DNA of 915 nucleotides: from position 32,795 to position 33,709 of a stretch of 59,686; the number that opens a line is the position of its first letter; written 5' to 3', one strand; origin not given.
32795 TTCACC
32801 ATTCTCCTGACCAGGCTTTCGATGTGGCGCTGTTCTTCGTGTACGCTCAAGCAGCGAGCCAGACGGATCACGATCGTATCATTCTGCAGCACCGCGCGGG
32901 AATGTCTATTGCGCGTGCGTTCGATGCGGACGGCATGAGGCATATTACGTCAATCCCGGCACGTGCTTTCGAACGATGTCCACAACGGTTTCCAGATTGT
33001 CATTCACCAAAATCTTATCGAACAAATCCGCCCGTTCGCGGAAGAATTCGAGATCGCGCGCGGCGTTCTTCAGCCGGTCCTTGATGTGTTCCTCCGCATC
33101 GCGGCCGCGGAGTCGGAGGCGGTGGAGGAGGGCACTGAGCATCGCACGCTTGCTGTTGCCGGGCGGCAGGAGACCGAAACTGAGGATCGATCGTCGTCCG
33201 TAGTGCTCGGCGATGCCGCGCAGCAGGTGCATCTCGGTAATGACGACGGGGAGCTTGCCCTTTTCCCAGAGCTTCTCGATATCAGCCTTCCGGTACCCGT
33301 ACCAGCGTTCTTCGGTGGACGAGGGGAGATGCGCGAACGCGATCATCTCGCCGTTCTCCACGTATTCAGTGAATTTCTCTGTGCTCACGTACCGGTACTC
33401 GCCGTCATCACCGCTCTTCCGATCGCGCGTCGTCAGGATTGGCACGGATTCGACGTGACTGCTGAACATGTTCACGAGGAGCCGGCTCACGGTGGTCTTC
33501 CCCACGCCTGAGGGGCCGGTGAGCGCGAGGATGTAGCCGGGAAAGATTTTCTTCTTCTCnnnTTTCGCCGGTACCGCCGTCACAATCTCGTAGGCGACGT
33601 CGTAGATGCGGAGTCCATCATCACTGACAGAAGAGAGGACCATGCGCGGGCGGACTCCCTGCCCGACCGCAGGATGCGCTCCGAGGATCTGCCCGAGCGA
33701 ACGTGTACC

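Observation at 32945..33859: DUF35 OB-fold fused to a guanylate-kinase-like domain at the end of the mevalonate operon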

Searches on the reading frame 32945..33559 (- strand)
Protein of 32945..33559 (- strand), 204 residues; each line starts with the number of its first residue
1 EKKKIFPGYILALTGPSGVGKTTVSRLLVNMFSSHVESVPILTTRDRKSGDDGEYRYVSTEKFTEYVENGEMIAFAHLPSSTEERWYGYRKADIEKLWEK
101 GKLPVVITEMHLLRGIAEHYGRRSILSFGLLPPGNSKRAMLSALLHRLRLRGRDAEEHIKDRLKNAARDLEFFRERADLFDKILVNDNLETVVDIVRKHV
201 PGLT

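Call 72: search_protein_representatives(protein=window:32945-33559:-)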
Query: 204 residues. Proteins with E-value up to 0.001 (for the whole library): 3866; up to 1e-10: 192; up to 1e-30: 19. The best 150 are listed.
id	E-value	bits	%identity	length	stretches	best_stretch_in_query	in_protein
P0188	8.0e-77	273.8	63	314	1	1-194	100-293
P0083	5.1e-76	271.2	59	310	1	3-203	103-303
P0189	1.6e-73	263.1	79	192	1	56-202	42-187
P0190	7.9e-66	237.9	56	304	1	7-197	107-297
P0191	2.4e-63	229.8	55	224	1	6-200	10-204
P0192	3.1e-59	216.4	50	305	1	3-201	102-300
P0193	3.1e-59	216.4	52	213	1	7-201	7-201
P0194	6.6e-50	186.0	50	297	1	7-198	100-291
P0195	1.6e-47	178.2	46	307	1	1-197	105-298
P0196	4.0e-47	176.9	49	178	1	34-200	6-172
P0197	8.8e-44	166.0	60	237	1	6-131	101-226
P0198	2.5e-41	158.0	44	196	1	10-198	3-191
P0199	2.3e-40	154.8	44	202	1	8-198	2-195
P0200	3.6e-40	154.2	48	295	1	6-200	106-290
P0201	3.2e-38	147.8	45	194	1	10-197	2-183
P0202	1.3e-35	139.3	40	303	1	4-197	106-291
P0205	1.0e-30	123.4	35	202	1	10-195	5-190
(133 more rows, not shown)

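Call 73: find_encoding_contigs(protein=P0198, flank=8000, max_places=1)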
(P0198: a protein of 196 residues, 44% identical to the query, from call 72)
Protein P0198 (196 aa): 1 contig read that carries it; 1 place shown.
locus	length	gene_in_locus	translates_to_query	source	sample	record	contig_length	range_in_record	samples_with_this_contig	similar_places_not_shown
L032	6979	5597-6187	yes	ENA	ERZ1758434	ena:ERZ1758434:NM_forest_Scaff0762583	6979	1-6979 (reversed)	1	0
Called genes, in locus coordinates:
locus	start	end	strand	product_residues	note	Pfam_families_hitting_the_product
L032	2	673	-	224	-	?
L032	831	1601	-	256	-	PF13462:Thioredoxin_4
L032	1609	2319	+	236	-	PF03808:Glyco_tran_WecG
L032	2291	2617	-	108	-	-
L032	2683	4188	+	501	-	PF01663:Phosphodiest (faint), PF01676:Metalloenzyme, PF06415:iPGM_N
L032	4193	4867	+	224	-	PF01255:Prenyltransf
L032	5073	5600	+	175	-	PF00300:His_Phos_1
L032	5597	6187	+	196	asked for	PF00625:Guanylate_kin, PF13401:AAA_22 (faint)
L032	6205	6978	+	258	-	?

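Call 74: find_encoding_contigs(protein=P0205, flank=8000, max_places=1)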
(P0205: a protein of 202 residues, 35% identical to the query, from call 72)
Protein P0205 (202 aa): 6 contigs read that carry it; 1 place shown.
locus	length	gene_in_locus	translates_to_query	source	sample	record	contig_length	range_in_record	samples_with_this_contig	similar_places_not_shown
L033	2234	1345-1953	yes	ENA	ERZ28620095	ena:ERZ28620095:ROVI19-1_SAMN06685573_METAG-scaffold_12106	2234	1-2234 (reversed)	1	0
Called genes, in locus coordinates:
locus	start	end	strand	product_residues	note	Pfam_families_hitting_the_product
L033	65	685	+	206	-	-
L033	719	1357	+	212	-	PF00300:His_Phos_1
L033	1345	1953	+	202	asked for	PF00625:Guanylate_kin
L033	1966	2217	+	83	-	-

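Call 75: find_encoding_contigs(protein=P0202, flank=8000, max_places=1)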
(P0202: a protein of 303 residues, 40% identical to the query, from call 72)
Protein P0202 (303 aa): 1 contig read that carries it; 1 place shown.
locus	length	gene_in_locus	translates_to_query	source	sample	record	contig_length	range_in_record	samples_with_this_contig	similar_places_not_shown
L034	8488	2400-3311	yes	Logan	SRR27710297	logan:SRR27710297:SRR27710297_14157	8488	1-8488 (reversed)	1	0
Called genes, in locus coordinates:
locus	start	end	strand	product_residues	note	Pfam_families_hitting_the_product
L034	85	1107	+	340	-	PF01154:HMG_CoA_synt_N (weak), PF08545:ACP_syn_III (weak), PF08541:ACP_syn_III_C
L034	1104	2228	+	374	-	PF00108:Thiolase_N, PF00109:ketoacyl-synt (weak), PF08545:ACP_syn_III, PF02803:Thiolase_C, PF22691:Thiolase_C_1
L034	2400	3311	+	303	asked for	-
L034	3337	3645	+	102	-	-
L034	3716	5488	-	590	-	PF13522:GATase_6, PF13537:GATase_7, PF13580:SIS_2 (faint), PF01380:SIS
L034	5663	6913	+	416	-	PF00709:Adenylsucc_synt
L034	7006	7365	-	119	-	PF00072:Response_reg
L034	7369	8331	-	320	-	PF00512:HisKA, PF02518:HATPase_c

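Call 88: search_protein_families(library=ncbifam, proteins=[L032:5073-5600:+, L032:6205-6978:+], max_evalue=0.001)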
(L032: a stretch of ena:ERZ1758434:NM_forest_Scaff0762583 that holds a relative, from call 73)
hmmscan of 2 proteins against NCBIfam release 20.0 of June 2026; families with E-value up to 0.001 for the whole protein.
L032:5073-5600:+ (175 aa): 2 families
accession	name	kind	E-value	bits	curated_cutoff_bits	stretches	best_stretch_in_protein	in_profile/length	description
TIGR03162.1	ribazole_cobC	equivalog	4.6e-06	26.2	162.9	1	3-115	48-158/176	alpha-ribazole phosphatase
TIGR03848.1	MSMEG_4193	subfamily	0.00098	18.6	203.85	0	2-55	50-106/204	MSMEG_4193 family putative phosphomutase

L032:6205-6978:+ (258 aa): 1 family
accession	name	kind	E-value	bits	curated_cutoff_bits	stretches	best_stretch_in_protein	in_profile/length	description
TIGR00236.1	wecB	equivalog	1.3e-30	106.8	210.15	2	26-146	5-123/366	non-hydrolyzing UDP-N-acetylglucosamine 2-epimerase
